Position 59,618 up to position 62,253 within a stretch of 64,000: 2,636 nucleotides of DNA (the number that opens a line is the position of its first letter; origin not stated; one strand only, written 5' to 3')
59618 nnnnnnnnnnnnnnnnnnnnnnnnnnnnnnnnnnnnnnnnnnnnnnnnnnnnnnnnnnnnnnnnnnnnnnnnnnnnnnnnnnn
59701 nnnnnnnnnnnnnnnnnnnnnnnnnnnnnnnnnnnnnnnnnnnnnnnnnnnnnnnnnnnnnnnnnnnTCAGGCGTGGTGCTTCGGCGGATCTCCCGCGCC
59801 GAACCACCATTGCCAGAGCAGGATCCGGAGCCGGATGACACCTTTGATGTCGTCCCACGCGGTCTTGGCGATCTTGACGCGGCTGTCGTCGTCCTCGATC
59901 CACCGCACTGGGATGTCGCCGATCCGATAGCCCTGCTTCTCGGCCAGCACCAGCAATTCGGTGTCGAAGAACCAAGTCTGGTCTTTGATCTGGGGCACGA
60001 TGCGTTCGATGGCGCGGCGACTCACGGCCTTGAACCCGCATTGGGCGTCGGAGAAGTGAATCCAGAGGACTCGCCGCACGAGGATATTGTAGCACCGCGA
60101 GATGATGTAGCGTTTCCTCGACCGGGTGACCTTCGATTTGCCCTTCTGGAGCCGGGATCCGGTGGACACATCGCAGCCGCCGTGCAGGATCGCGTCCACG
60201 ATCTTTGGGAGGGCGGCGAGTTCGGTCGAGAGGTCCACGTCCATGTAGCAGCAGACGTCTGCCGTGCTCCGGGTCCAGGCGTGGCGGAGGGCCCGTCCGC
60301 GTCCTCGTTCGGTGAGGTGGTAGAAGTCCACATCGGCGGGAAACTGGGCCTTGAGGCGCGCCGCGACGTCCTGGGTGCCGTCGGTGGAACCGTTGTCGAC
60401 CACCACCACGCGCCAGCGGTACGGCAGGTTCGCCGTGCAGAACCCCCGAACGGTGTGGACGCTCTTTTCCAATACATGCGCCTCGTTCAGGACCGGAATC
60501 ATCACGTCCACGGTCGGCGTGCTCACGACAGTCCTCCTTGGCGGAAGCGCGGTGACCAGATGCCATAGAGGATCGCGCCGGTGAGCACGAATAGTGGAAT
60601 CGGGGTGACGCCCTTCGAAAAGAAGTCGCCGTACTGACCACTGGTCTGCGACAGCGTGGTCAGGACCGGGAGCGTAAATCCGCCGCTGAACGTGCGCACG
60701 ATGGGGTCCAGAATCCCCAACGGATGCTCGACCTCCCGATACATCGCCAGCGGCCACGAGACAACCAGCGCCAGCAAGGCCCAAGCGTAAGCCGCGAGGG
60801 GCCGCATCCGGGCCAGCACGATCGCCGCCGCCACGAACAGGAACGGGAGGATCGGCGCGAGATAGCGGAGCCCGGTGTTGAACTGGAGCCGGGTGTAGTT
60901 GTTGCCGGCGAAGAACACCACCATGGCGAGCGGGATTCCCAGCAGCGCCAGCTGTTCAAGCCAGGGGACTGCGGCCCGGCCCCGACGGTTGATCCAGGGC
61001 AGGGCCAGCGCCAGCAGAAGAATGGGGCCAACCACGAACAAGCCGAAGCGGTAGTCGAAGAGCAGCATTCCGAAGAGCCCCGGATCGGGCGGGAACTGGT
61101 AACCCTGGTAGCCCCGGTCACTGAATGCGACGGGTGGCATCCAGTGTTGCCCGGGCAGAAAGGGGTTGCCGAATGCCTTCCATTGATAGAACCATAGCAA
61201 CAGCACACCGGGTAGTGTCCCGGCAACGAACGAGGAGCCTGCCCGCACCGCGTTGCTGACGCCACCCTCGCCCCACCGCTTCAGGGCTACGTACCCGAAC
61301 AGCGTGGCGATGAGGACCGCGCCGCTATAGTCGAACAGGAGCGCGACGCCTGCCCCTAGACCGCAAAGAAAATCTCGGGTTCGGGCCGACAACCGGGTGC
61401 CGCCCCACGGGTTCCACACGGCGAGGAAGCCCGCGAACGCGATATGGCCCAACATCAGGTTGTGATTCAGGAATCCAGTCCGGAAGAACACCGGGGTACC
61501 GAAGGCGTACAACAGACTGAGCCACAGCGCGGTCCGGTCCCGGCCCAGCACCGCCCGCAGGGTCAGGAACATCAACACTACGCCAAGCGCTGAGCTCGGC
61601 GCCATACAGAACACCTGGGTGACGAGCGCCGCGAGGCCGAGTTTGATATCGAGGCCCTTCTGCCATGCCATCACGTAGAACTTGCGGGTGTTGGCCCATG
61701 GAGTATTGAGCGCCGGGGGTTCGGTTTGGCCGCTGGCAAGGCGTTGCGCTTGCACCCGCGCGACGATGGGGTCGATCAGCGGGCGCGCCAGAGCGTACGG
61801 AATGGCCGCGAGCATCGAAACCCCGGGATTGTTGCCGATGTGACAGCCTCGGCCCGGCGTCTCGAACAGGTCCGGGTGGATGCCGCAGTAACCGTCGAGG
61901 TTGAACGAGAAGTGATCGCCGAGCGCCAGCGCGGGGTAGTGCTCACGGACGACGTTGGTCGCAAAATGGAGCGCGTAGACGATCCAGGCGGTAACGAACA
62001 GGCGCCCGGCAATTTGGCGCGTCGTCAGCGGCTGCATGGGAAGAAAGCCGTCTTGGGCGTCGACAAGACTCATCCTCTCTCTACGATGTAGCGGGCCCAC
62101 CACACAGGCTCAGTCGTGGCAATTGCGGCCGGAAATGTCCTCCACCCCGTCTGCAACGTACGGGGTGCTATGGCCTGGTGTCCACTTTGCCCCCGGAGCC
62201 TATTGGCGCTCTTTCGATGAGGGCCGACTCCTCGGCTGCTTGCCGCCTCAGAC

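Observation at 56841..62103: Five translationally coupled genes (polytopic membrane protein, GT2, SDR, small anchor, GMC flavoprotein): candidate lipid-linked sugar oxidation/reduction and transfer pathway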

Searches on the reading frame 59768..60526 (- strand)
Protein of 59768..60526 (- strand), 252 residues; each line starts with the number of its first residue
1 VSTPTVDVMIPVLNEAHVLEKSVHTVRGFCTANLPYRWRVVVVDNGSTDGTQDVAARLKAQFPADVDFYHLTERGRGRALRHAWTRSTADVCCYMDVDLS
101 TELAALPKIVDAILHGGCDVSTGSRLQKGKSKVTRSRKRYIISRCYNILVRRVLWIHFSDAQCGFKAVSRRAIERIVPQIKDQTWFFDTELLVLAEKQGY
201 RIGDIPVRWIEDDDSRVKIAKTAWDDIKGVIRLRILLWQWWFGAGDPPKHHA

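Call 3: search_protein_families(library=pfam, proteins=[window:59768-60526:-], max_evalue=0.01)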
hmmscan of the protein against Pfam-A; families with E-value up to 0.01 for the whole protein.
window:59768-60526:- (252 aa): 3 families
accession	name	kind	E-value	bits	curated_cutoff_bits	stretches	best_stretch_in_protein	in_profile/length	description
PF00535.33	Glycos_transf_2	-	4.3e-26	92.3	23.3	1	8-176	2-167/168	Glycosyl transferase family 2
PF13641.12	Glyco_tranf_2_3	-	0.00016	22.2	27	1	4-98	1-96/230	Glycosyltransferase like family 2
PF13704.12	Glyco_tranf_2_4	-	0.0025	18.7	27.5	1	38-98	20-81/98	Glycosyl transferase family 2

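Call 4: search_protein_families(library=ncbifam, proteins=[window:59768-60526:-], max_evalue=0.01)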
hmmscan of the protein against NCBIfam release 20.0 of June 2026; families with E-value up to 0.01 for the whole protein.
window:59768-60526:- (252 aa): 19 families
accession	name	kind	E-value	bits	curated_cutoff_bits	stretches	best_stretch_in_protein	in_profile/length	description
TIGR04182.1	glyco_TIGR04182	equivalog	2.6e-14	53.3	325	1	6-218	2-200/293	S-layer glycoprotein N-glycosyltransferase AglJ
NF047588.1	GlcsyltransPgfSStrep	equivalog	1.4e-13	50.8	500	1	6-177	3-168/308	glycosyltransferase PgfS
NF058614.1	PPMAGASynPpgS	equivalog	4.6e-12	45.8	370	1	7-218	3-205/226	polyprenyl-phospho-N-acetylgalactosaminyl synthase PpgS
NF010496.0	PRK13915.1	equivalog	6.8e-12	45.1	262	1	5-110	32-139/307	glucosyl-3-phosphoglycerate synthase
NF041391.1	DPhHxTase_Halo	equivalog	3e-11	42.7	375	1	37-211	24-185/213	dolichyl-phosphate hexose transferase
NF007986.1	PRK10714.1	equivalog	2.4e-10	39.9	529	1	5-210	7-201/316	undecaprenyl-phosphate 4-deoxy-4-formamido-L-arabinose transferase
TIGR04283.1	glyco_like_mftF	equivalog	4.1e-09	36.4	182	1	8-113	3-97/221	TIGR04283 family arsenosugar biosynthesis glycosyltransferase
NF038302.1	EPS_HpsE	equivalog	2.2e-08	33.4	300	1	8-98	5-96/307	hormogonium polysaccharide biosynthesis glycosyltransferase HpsE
TIGR03937.1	PgaC_IcaA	equivalog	8.9e-08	31.5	422.3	1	3-113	44-150/407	poly-beta-1,6-N-acetyl-D-glucosamine synthase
TIGR03469.1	HpnB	hypoth_equivalog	2.2e-07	30.2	379.25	1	3-65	43-102/386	hopene-associated glycosyltransferase HpnB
TIGR03111.1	glyc2_xrt_Gpos1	hypoth_equivalog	5.6e-07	28.7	363.95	1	3-113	48-156/439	TIGR03111 family XrtG-associated glycosyltransferase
TIGR03965.1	mycofact_glyco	equivalog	9.3e-06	24.8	280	1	3-112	73-178/467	mycofactocin biosynthesis glycosyltransferase MftF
TIGR04242.1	nodulat_NodC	equivalog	1.1e-05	24.6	550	1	2-110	46-153/395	chitooligosaccharide synthase NodC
NF047683.1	TeichurnBiosyTuaG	equivalog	3.3e-05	23.7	400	1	3-97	5-95/252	teichuronic acid biosynthesis protein TuaG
NF041875.1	EPS_EpsD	equivalog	5e-05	22.8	370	1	6-103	1-94/325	exopolysaccharide biosynthesis glycosyltransferase EpsD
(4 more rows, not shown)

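Call 14: search_solved_structures(query=window:59768-60526:-, max_evalue=0.001)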
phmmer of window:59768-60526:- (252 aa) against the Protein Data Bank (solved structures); distinct sequences matched with E-value up to 0.001: 8.
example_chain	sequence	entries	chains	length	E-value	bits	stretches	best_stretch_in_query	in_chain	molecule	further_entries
5mlz_A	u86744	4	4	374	3.5e-12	49.6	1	5-176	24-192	Dolichol monophosphate mannose synthase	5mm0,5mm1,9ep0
9bhc_C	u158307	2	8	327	2e-08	37.3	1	5-210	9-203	Undecaprenyl-phosphate 4-deoxy-4-formamido-L-arabinose transferase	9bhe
8vxh_A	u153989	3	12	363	2.6e-08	36.9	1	5-210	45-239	Undecaprenyl-phosphate 4-deoxy-4-formamido-L-arabinose transferase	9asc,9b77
9hwj_A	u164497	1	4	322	1e-05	28.4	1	5-186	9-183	Undecaprenyl-phosphate 4-deoxy-4-formamido-L-arabinose transferase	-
7pdo_A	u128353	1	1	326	0.00014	24.6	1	5-114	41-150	Glucosyl-3-phosphoglycerate synthase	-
7p5l_A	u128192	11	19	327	0.00014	24.6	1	5-114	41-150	Glucosyl-3-phosphoglycerate synthase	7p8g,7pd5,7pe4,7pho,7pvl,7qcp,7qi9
6yv7_B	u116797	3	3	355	0.00016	24.5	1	4-99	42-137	Glycosyl transferase, family 2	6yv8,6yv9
6yv7_A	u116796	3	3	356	0.00016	24.5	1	4-99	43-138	Glycosyl transferase, family 2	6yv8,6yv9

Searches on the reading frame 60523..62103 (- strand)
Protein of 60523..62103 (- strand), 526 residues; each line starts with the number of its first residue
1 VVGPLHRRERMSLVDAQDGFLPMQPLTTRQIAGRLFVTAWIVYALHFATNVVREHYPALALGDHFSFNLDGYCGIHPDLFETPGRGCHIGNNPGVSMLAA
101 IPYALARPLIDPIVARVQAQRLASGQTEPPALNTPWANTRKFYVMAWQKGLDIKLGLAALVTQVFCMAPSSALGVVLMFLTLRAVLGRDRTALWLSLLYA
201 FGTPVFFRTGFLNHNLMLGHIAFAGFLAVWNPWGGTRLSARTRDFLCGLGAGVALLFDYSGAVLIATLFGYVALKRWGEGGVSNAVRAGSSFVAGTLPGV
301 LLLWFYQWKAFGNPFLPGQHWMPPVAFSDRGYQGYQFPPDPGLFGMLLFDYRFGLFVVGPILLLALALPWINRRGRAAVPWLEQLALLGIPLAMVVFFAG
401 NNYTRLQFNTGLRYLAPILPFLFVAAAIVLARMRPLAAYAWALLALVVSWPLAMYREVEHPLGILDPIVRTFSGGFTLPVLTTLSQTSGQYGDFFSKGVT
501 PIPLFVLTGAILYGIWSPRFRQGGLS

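Call 3: search_protein_families(library=pfam, proteins=[window:60523-62103:-], max_evalue=0.01)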
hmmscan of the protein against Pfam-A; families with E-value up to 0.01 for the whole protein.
window:60523-62103:- (526 aa): 0 families

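Call 4: search_protein_families(library=ncbifam, proteins=[window:60523-62103:-], max_evalue=0.01)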
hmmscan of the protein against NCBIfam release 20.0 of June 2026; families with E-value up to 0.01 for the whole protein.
window:60523-62103:- (526 aa): 0 families

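Call 12: search_solved_structures(query=window:60523-62073:-, max_evalue=10)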
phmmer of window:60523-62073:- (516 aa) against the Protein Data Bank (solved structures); distinct sequences matched with E-value up to 10: 1.
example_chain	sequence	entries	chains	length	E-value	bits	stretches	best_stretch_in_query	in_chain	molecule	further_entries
5ysz_A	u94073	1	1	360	1.2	10.8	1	291-409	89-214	Transcriptional regulator, LacI family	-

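Call 15: find_homologous_proteins(query=window:60523-62073:-)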
Query window:60523-62073:- (516 aa): 1142 proteins with E <= 0.001 among 8000 candidates; the best 120 are listed.
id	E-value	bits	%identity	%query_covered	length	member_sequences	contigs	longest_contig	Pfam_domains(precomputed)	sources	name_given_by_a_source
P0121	0.0e+0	1028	88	97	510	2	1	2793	-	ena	-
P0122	0.0e+0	1014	87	97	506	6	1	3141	-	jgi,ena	-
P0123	1.8e-298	1009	87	97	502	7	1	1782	-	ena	-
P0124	1.4e-294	996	86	97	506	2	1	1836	-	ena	-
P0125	3.2e-293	991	85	97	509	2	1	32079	-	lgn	-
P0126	3.2e-292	988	85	97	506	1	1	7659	-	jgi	-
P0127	2.7e-290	982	84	97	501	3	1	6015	-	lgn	-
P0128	1.2e-287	973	83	97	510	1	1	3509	-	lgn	-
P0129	1.6e-284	963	83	96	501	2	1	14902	-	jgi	jgi:hypothetical protein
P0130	3.5e-274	928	79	97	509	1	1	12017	PF02366.25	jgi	jgi:hypothetical protein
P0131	3.7e-266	902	79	96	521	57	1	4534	-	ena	-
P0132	6.1e-251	852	75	96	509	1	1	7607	-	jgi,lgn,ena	-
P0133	1.6e-244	831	73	96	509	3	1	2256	-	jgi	jgi:hypothetical protein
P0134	3.4e-244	830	72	96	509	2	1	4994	PF02366.25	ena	-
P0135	7.6e-244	828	73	97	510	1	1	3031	-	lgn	-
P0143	2.7e-231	787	70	96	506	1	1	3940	PF02366.25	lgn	-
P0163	8.3e-199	680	62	96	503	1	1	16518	PF02366.25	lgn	-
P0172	6.9e-193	660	62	96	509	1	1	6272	PF02366.25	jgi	jgi:hypothetical protein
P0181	1.5e-190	652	61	97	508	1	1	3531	PF13231.13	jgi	jgi:hypothetical protein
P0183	2.7e-190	652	61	96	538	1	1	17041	PF02366.25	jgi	jgi:hypothetical protein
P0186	1.1e-189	650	61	96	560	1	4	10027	PF02366.25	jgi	jgi:hypothetical protein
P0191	2.8e-189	648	60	97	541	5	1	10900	PF02366.25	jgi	jgi:hypothetical protein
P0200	1.6e-188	646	60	97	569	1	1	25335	PF02366.25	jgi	jgi:hypothetical protein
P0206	3.3e-188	645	61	95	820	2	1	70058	PF00535.33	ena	-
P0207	3.3e-188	645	60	96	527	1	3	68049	PF02366.25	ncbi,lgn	-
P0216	3.0e-187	642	62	94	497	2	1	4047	PF02366.25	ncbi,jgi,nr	ncbi:MAG: phospholipid carrier-dependent glycosyltransferase [Gammaproteobacteria bacterium]|nr:phos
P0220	1.0e-186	640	60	96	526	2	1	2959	PF02366.25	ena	-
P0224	2.3e-186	639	61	95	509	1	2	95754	PF13231.13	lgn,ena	-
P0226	3.8e-186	638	60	96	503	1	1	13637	PF02366.25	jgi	-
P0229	4.6e-186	638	61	95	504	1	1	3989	PF02366.25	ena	-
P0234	7.6e-186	637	60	97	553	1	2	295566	PF02366.25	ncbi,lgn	ncbi:MAG: phospholipid carrier-dependent glycosyltransferase [Blastocatellales bacterium]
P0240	1.2e-184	633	60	96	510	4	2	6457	PF13231.13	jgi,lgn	jgi:hypothetical protein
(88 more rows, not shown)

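Call 24: predict_structure(alignment_id=A1)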
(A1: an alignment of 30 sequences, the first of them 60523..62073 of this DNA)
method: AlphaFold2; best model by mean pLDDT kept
length: 516 residues; sequences in the alignment: 30
mean_pLDDT: 85.2   pTM: 0.89
mean pLDDT of the five models: 85.2, 84.8, 83.3, 79.0, 77.7
residues with pLDDT >= 90: 237; 70-90: 212; 50-70: 42; < 50: 25
segments of 3 or more residues with pLDDT < 50: 1-10, 199-202, 316-321, 514-516
pLDDT, mean of each block of 10 residues (from residue 1): 42 80 96 79 71 83 76 77 82 94 94 88 84 87 87 89 96 96 97 78 77 98 95 98 89 96 97 98 97 86 71 52 67 88 90 96 80 97 90 64 85 98 95 94 78 87 86 84 81 91 88 48
secondary structure, 60 per line:
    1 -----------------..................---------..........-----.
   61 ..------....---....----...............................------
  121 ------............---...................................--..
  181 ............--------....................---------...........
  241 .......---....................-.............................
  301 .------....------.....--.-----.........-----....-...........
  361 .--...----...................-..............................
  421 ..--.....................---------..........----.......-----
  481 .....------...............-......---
elements in order: H18-35 H45-54 E69-72 E76-79 H84-114 H127-138 H142-176 H179-192 H201-220 H230-247 H251-270 H272-301 H308-311 H318-322 H331-339 H345-348 H350-361 H371-389 H392-422 H425-445 H455-464 H469-475 H481-485 H492-506 H508-513

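Call 43: search_protein_families(library=pfam, proteins=[P0206], max_evalue=0.01)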
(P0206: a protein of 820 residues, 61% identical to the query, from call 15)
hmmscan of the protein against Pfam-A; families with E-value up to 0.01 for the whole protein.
P0206 (820 aa): 2 families
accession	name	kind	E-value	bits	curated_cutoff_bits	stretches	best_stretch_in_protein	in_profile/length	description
PF00535.33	Glycos_transf_2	-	1.1e-25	90.9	23.3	1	565-730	2-166/168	Glycosyl transferase family 2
PF13704.12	Glyco_tranf_2_4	-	0.00039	21.3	27.5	1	583-654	7-81/98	Glycosyl transferase family 2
